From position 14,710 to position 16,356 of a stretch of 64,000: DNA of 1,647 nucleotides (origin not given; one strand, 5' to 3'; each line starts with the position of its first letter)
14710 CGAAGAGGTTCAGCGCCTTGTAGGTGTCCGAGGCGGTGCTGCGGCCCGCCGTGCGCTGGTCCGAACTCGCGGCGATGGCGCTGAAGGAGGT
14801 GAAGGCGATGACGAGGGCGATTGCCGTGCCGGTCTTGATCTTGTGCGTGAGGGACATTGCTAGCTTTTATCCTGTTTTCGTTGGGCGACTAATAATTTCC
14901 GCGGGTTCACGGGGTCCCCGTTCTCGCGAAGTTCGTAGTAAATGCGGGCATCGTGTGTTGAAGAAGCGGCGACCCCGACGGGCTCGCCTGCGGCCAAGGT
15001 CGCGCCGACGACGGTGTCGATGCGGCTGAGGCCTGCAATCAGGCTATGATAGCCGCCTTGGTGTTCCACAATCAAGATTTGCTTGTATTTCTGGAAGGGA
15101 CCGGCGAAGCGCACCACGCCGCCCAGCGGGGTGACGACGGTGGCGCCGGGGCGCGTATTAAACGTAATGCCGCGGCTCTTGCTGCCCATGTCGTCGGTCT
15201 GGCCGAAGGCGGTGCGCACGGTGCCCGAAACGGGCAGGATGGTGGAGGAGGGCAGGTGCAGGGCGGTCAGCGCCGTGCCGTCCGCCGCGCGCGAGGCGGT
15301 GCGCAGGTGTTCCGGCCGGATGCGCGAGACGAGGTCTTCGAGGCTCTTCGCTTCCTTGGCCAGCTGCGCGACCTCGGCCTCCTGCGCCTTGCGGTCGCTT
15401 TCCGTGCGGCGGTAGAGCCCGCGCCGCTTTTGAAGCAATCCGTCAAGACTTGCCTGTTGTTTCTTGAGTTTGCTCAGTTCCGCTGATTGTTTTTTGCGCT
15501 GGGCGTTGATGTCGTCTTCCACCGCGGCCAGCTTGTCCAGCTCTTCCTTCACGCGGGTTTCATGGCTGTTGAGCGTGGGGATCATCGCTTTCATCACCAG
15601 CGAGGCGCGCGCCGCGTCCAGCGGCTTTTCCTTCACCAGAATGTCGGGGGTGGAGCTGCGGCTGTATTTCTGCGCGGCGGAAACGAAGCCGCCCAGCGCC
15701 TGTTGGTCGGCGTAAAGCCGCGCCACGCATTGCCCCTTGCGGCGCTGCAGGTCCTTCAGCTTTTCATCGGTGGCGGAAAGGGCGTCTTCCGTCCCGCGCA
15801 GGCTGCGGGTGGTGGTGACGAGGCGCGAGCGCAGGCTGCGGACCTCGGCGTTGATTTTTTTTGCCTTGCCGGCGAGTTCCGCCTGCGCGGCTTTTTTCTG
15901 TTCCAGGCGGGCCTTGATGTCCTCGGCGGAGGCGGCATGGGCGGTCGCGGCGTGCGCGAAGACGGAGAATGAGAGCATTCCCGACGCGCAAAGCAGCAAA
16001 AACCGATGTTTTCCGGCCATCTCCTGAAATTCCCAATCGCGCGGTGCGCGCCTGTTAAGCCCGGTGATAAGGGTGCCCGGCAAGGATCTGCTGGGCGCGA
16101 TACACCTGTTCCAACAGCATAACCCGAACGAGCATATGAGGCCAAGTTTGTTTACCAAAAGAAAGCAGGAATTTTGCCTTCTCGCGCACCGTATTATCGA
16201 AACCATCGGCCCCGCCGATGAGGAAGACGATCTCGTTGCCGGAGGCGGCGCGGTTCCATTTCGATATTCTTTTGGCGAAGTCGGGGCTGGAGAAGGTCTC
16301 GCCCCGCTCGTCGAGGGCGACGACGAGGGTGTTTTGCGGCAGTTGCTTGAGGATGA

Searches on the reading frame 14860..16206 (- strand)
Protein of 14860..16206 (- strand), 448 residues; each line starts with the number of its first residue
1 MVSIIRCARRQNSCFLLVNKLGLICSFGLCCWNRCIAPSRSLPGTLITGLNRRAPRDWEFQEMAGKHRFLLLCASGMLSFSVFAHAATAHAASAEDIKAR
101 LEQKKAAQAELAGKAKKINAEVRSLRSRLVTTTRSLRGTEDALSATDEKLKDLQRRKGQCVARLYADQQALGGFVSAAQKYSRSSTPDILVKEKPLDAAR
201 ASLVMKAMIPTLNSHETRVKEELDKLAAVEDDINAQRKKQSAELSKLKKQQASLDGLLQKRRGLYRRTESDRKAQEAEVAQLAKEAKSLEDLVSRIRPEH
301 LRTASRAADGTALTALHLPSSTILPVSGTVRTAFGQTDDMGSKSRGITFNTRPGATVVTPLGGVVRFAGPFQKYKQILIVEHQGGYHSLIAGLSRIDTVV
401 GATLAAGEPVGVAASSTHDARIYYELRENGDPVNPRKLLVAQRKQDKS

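Call 54: search_protein_families(library=pfam, proteins=[window:14860-16206:-], max_evalue=0.001)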
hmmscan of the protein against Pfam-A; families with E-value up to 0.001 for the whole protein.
window:14860-16206:- (448 aa): 1 family
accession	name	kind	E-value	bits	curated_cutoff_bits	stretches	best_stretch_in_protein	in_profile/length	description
PF01551.29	Peptidase_M23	-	8.7e-16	58.4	28.7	1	343-435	2-96/96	Peptidase family M23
